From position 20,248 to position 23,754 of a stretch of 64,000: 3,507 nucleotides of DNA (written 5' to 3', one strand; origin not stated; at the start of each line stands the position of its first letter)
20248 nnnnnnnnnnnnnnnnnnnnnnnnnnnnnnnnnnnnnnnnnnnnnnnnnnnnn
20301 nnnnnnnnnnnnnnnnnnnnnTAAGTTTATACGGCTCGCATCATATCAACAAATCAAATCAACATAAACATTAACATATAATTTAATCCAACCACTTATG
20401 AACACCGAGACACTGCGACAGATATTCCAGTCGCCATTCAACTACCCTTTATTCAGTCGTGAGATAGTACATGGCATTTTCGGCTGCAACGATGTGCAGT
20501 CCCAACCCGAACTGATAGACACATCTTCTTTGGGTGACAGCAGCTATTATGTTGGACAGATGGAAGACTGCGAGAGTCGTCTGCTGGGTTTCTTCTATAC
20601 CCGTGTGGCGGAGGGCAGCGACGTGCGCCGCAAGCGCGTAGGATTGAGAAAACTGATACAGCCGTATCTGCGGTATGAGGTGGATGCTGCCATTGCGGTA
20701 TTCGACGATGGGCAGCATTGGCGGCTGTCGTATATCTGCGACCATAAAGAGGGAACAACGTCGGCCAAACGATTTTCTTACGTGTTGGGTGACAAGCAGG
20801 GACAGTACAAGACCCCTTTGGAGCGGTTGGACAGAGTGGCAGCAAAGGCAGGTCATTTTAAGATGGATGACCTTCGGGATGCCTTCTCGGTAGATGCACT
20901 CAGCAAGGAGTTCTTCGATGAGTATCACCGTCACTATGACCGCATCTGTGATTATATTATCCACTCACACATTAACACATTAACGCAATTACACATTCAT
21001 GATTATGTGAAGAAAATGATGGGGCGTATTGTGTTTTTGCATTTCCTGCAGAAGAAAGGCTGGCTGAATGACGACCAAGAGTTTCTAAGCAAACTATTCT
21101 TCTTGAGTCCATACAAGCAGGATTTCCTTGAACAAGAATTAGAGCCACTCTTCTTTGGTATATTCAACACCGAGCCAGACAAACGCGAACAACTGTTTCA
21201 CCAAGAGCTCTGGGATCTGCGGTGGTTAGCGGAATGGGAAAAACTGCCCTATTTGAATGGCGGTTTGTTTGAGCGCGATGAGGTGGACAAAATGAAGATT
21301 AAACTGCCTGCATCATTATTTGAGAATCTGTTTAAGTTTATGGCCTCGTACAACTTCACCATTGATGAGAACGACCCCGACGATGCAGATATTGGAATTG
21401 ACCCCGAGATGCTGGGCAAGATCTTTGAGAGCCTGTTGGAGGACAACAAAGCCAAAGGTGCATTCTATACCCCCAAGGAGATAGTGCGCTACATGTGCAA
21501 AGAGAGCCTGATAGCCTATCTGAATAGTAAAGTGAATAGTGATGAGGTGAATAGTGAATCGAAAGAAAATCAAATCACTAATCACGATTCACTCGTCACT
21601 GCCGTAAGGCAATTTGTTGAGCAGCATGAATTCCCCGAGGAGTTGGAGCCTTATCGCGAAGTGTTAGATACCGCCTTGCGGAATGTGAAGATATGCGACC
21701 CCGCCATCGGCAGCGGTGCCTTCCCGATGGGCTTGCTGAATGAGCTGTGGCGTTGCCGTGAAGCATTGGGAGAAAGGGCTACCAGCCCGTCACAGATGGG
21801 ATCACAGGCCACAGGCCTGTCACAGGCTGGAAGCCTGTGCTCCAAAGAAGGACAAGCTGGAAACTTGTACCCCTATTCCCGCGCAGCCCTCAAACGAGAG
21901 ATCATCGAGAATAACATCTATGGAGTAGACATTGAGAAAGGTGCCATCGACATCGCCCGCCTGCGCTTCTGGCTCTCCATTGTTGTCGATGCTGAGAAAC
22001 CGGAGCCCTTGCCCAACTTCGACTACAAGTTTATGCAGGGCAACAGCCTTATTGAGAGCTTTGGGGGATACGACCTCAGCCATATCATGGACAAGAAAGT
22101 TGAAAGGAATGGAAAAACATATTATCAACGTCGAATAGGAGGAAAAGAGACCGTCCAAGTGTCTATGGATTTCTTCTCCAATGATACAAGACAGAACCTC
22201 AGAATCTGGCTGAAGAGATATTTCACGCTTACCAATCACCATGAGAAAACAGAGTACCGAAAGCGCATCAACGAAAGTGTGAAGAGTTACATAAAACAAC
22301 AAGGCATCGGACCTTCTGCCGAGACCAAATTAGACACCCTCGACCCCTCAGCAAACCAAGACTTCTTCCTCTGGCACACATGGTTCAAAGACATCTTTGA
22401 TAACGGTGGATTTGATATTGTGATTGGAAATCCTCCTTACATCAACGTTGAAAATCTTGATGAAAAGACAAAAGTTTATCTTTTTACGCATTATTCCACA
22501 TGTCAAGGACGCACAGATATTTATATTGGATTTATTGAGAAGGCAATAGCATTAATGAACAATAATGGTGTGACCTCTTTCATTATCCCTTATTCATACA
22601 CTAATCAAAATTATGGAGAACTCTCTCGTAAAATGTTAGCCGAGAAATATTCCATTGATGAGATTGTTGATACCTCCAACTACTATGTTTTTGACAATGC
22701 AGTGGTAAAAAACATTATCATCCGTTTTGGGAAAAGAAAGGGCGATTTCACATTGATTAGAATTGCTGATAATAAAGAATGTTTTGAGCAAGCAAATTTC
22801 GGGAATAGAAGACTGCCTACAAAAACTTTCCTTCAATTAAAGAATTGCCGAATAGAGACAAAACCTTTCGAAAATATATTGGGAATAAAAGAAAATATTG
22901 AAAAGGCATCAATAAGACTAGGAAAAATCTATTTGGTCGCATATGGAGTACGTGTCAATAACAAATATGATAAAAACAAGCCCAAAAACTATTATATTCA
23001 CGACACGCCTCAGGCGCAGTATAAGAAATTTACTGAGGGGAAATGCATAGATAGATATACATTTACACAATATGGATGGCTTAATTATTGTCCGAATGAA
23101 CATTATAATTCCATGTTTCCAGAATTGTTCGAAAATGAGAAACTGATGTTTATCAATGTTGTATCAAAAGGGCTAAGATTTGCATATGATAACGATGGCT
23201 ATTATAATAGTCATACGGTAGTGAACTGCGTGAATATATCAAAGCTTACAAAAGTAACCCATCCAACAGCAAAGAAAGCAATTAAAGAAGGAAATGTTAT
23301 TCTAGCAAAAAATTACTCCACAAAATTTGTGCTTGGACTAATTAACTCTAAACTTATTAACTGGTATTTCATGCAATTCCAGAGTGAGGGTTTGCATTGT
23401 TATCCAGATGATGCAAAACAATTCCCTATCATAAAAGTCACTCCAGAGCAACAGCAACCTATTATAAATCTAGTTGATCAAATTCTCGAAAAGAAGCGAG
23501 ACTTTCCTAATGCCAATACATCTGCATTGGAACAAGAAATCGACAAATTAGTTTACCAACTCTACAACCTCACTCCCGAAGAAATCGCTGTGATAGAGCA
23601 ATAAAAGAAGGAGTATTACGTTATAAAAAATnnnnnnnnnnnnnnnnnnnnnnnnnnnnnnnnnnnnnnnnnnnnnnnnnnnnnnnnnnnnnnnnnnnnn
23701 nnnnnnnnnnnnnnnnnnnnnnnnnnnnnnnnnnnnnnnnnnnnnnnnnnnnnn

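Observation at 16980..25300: Four-gene operon: PLD-SNF2 helicase, m6A MTase-TRD, RxxxxH protein and 2-TM protein (split Type ISP / DISARM-like, not a textbook R-M system)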

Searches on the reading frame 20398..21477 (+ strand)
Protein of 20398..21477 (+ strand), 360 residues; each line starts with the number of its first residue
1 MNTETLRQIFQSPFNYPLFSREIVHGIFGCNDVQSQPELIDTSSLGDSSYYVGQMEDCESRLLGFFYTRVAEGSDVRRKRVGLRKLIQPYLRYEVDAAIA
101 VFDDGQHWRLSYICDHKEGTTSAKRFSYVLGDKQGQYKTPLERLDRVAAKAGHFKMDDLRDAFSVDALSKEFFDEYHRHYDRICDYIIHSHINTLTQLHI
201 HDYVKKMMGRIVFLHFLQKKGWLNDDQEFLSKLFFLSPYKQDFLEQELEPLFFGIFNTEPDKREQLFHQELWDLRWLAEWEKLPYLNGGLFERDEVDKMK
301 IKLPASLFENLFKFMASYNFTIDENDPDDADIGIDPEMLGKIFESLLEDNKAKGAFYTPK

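Call 50: search_solved_structures(query=A3, max_evalue=10, show_alignments=3)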
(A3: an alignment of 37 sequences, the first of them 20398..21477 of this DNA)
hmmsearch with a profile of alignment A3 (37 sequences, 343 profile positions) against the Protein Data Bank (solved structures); distinct sequences matched with E-value up to 10: 1.
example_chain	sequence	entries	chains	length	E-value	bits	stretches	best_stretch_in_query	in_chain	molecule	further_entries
1f5x_A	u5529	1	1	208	0.11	15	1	113-164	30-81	RHO-GEF VAV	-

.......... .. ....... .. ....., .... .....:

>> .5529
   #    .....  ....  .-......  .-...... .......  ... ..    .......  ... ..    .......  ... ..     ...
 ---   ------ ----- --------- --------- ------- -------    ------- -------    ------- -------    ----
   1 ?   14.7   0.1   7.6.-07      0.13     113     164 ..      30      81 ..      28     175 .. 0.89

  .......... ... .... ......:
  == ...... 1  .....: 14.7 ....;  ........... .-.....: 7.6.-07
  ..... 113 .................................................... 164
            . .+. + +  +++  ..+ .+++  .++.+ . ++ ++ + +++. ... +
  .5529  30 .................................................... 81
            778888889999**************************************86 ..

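Call 63: find_homologous_proteins(query=window:20398-21477:+, max_evalue=0.001)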
Query window:20398-21477:+ (360 aa): 1730 proteins with E <= 0.001 among 2939 candidates; the best 120 are listed.
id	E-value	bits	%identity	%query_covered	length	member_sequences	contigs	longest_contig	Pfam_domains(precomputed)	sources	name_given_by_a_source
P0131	2.9e-222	755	91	100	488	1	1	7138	-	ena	-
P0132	1.1e-207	707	87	100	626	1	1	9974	-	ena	-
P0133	3.9e-206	702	86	100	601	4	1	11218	PF07669.18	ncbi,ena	-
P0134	8.5e-186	635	75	100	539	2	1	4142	-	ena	-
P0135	1.0e-176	605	74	100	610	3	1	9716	PF20473.5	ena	-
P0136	4.6e-175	600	72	100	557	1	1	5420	-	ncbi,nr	ncbi:MAG: hypothetical protein J6T33_08685, partial [Bacteroidales bacterium]|nr:hypothetical protei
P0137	5.4e-175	600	71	100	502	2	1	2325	PF25120.2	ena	-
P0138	5.5e-175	600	71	100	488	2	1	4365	PF25120.2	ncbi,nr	ncbi:MAG: hypothetical protein IKQ52_05235 [Bacteroidales bacterium]|nr:hypothetical protein [Bacter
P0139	2.6e-174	597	72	100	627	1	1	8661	PF02384.23,PF07669.18,PF20473.5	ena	-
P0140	1.5e-173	595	73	100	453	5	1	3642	-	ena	-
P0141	3.8e-171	587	71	100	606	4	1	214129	PF20473.5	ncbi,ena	-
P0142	3.4e-169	581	71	100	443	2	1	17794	PF25120.2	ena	-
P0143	3.3e-167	574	69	100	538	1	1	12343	-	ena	-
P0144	2.1e-165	568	70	100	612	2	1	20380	-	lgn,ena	-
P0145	5.4e-164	564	68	100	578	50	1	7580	PF25120.2,PF02384.23,PF20473.5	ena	-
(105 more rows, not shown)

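Call 89: predict_structure(alignment_id=A4)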
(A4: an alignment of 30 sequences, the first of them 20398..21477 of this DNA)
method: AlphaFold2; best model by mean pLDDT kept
length: 360 residues; sequences in the alignment: 30
mean_pLDDT: 81.9   pTM: 0.78
mean pLDDT of the five models: 81.9, 80.1, 76.6, 76.7, 75.4
residues with pLDDT >= 90: 109; 70-90: 194; 50-70: 45; < 50: 12
segments of 3 or more residues with pLDDT < 50: 118-121, 327-329, 358-360
pLDDT, mean of each block of 10 residues (from residue 1): 80 89 88 85 82 90 91 76 73 87 88 65 70 67 84 86 81 91 91 78 91 86 85 92 93 93 95 93 81 84 92 84 51 70 68 47
secondary structure, 60 per line:
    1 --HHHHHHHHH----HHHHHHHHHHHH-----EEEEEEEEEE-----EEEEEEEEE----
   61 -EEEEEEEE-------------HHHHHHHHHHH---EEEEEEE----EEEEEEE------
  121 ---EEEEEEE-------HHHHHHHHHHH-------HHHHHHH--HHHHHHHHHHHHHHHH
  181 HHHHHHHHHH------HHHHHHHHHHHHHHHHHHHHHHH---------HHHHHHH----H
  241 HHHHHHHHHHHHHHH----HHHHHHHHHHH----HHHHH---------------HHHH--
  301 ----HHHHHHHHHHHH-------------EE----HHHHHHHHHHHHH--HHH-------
elements in order: H3-11 H16-27 E33-42 E48-56 E62-69 H83-93 E97-103 E108-114 E124-130 H138-148 H156-162 H165-190 H197-219 H229-235 H240-255 H260-270 H275-279 H295-298 H305-316 H336-348

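Call 92: fold_search(model_id=the predicted structure, library=pdb)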
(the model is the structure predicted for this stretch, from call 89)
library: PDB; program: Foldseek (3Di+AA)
matches with E <= 10: 579; with E <= 0.001: 0
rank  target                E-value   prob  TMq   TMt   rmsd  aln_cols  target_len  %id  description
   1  3wb9_A                5.6e-02  0.20  0.10  0.12  14.8       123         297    9  Crystal Structures of meso-diaminopimelate dehydrogenase from Symbiobacterium thermophilum (released 2014-03-26)
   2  8hp0_A                5.6e-02  0.14  0.11  0.12  15.3       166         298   13  Crystal structure of meso-diaminopimelate dehydrogenase from Prevotella timonensis (released 2023-12-13)
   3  5j3p_A                1.3e-01  0.57  0.13  0.18   5.8        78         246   10  Crystal structure of the catalytic domain of human tyrosyl DNA phosphodiesterase 2 (released 2016-05-04)
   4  3bio_B                1.4e-01  0.06  0.08  0.09  14.9       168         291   10  Crystal structure of oxidoreductase (Gfo/Idh/MocA family member) from Porphyromonas gingivalis W83 (released 2007-12-25)
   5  3bio_A                1.4e-01  0.08  0.08  0.09  14.9       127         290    7  Crystal structure of oxidoreductase (Gfo/Idh/MocA family member) from Porphyromonas gingivalis W83 (released 2007-12-25)
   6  2eb0_A                1.5e-01  0.57  0.17  0.19   7.5       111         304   17  Crystal structure of Methanococcus jannaschii putative family II inorganic pyrophosphatase (released 2007-08-07)
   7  2qm4_D                2.4e-01  0.09  0.12  0.17  16.4       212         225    8  Crystal structure of human XLF/Cernunnos, a non-homologous end-joining factor (released 2007-12-11)
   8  7mq8_SM               2.6e-01  0.16  0.10  0.12   9.7       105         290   10  Cryo-EM structure of the human SSU processome, state pre-A1 (released 2021-09-22)
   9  2eb0_B                3.1e-01  0.33  0.14  0.16   7.5       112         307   15  Crystal structure of Methanococcus jannaschii putative family II inorganic pyrophosphatase (released 2007-08-07)
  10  5csa_A                3.1e-01  0.13  0.15  0.08   9.7       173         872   10  Crystal structure of domains BT-BCCP-AC1-AC5 of yeast acetyl-CoA carboxylase (released 2015-10-28)
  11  8zmx_A                3.1e-01  0.08  0.10  0.12  14.8       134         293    7  Crystal Structures of meso-diaminopimelate dehydrogenase from Bacillus thermozeamaize (released 2024-11-13)
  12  5haf_A                3.7e-01  0.23  0.11  0.12  10.8        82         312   16  Structure of Salmonella enterica effector protein SseL (released 2016-07-27)
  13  3fyt_D                3.9e-01  0.13  0.09  0.10  12.9        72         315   15  Crystal structure of Bacillus pumilus acetyl xylan esterase S181A mutant in complex with beta-D-xylopyranose (released 2010-01-26)
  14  2qm4_B                3.9e-01  0.06  0.12  0.16  16.9       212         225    8  Crystal structure of human XLF/Cernunnos, a non-homologous end-joining factor (released 2007-12-11)
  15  6k8z_A                4.3e-01  0.28  0.15  0.18   8.1       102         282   22  Pyridoxal Kinase from Leishmania donovani in complex with ADP (released 2020-03-25)
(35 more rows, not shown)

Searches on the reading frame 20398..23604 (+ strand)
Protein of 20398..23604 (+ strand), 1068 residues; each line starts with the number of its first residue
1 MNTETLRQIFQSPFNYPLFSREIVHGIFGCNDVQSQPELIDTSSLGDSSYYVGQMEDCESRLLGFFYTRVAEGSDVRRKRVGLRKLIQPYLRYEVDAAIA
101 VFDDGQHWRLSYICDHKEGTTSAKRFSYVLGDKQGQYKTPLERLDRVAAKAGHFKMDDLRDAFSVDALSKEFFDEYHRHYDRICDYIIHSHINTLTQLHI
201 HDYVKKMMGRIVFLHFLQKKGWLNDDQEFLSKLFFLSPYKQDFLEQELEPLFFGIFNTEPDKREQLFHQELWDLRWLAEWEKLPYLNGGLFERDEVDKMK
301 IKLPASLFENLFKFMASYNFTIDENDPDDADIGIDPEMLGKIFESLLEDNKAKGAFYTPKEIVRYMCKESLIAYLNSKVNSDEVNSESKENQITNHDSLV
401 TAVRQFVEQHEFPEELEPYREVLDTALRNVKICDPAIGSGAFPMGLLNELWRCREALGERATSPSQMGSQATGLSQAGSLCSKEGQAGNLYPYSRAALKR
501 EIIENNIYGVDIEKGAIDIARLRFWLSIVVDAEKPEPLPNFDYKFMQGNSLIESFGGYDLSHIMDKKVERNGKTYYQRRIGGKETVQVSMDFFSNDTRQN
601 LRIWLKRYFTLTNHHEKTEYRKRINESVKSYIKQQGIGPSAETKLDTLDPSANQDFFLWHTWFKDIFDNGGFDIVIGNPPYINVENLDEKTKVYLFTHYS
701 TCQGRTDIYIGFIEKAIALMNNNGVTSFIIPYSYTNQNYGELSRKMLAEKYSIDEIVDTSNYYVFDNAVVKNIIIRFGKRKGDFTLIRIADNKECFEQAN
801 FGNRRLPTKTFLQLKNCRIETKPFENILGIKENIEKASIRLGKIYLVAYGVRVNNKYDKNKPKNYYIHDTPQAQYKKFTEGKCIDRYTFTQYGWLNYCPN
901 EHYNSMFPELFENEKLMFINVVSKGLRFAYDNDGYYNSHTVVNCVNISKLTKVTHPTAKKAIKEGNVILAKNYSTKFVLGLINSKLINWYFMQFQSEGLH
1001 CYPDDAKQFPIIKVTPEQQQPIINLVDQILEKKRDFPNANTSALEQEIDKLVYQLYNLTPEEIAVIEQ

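Call 4: search_protein_families(library=pfam, proteins=[window:20398-23604:+], max_evalue=0.01)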
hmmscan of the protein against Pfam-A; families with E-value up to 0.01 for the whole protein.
window:20398-23604:+ (1068 aa): 5 families
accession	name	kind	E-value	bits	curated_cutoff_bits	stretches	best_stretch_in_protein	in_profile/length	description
PF07669.17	Eco57I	-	3.5e-39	135.1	25.3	1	505-765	1-171/171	Eco57I restriction-modification methylase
PF02384.22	N6_Mtase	-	3.7e-10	40.1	20.4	1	661-813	114-267/311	N-6 DNA Methylase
PF12950.13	TaqI_C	-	3.1e-08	34.3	26.5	1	878-998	3-101/118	TaqI-like C-terminal specificity domain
PF20473.4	MmeI_Mtase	-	9.4e-06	25.4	27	1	423-527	14-85/259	MmeI, DNA-methyltransferase domain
PF25120.1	DUF7814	-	0.00047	20.4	27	1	208-302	85-167/228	Domain of unknown function (DUF7814)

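Call 5: search_protein_families(library=padloc, proteins=[window:20398-23604:+], max_evalue=0.01)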
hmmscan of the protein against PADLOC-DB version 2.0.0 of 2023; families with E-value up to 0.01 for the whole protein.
window:20398-23604:+ (1068 aa): 55 families (the best 25 are shown)
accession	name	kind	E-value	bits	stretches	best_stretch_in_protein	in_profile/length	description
PDLC03612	REase_MTase_IIG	-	1.1e-73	247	3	591-1068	731-1245/1247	Type IIG restriction enzyme-methyltransferase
PDLC03596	REase_MTase_IIG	-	2.9e-68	228.9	6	118-345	146-397/1148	Type IIG restriction enzyme-methyltransferase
PDLC03601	REase_MTase_IIG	-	5.6e-66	221.1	2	200-462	236-493/1110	Type IIG restriction enzyme-methyltransferase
PDLC03628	REase_MTase_IIG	-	9.5e-34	114.7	2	159-377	152-361/1100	Type IIG restriction enzyme-methyltransferase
PDLC03604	REase_MTase_IIG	-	1.4e-30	104.1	2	655-799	518-669/1011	Type IIG restriction enzyme-methyltransferase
PDLC03609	REase_MTase_IIG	-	5.2e-29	98.7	3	652-837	538-720/1066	Type IIG restriction enzyme-methyltransferase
PDLC03629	REase_MTase_IIG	-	8.4e-28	94.7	2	654-788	553-697/1182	Type IIG restriction enzyme-methyltransferase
PDLC03335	MTase_II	-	1.2e-25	88.3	1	667-795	191-320/607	Type II methyltransferase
PDLC03313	MTase_II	-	1.8e-25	87.5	1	625-801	106-273/563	Type II methyltransferase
PDLC02643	DrmMI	-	1e-23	81.3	2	426-552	598-717/1347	DrmMI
PDLC02521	PglX|PglXI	-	3.3e-20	69.7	2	671-771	481-581/1174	PglX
PDLC03235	MTase_II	-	5.6e-18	63.1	1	670-777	245-353/648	Type II methyltransferase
PDLC03248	MTase_II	-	8.5e-18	62.4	1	657-789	71-206/521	Type II methyltransferase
PDLC03267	MTase_II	-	2.7e-17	60.9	1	653-793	92-231/539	Type II methyltransferase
PDLC03348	MTase_II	-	9.4e-17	58.8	1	667-1062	342-704/727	Type II methyltransferase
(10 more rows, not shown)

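Call 6: search_protein_families(library=ncbifam, proteins=[window:20398-23604:+], max_evalue=0.01)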
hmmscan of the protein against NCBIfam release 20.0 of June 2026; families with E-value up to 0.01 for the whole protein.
window:20398-23604:+ (1068 aa): 8 families
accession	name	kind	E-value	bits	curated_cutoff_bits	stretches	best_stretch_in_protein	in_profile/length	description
NF033452.1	BREX_1_MTaseX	exception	1.4e-24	86.1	500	1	356-773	253-610/1210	BREX-1 system adenine-specific DNA-methyltransferase PglX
NF033455.1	BREX_6_MTaseX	exception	3e-14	51.5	900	2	664-827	547-710/1319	BREX-6 system adenine-specific DNA-methyltransferase PglX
NF033451.1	BREX_2_MTaseX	equivalog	1.5e-12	46.1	400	1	664-774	351-465/1185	BREX-2 system adenine-specific DNA-methyltransferase PglX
TIGR02987.1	met_A_Alw26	exception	6.2e-12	45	353.5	1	972-1066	414-501/523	Alw26I/Eco31I/Esp3I family type II restriction adenine-specific DNA-methyltransferase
NF033454.1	BREX_5_MTaseX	exception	1.3e-11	42.8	900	1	672-807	503-638/1404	BREX-5 system adenine-specific DNA-methyltransferase PglX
TIGR00536.1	hemK_fam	subfamily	2.7e-05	23.4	115.5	1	656-724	168-238/286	HemK family protein methyltransferase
TIGR03534.1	RF_mod_PrmC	equivalog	0.0002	20.9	199.1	1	660-690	145-178/253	peptide chain release factor N(5)-glutamine methyltransferase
NF011529.0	PRK14968.1-3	equivalog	0.0013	18.2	162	1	665-753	90-176/198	putative methyltransferase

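Call 36: search_solved_structures(query=window:20398-23604:+, max_evalue=0.01)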
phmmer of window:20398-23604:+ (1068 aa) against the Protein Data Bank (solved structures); distinct sequences matched with E-value up to 0.01: 7.
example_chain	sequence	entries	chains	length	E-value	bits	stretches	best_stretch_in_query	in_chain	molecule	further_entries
7lni_A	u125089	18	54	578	8.4e-13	50.1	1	591-789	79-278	Site-specific DNA-methyltransferase (adenine-specific)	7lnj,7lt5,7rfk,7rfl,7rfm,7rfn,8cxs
8cxz_A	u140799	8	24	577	8.9e-13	50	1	591-789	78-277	Site-specific DNA-methyltransferase (adenine-specific)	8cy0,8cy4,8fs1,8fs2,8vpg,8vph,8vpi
7qw5_A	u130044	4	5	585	2.3e-09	38.7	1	671-782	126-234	Modification methylase BseCI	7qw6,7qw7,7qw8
1g38_A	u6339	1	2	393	3.4e-06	28.2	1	669-782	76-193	MODIFICATION METHYLASE TAQI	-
2ibs_A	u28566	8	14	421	3.8e-06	28.1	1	669-782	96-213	Modification methylase TaqI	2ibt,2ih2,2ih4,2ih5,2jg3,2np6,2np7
1aqj_A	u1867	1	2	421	3.8e-06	28.1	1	669-782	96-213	ADENINE-N6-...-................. TAQI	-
1aqi_A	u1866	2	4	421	3.8e-06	28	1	669-782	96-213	ADENINE-N6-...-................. TAQI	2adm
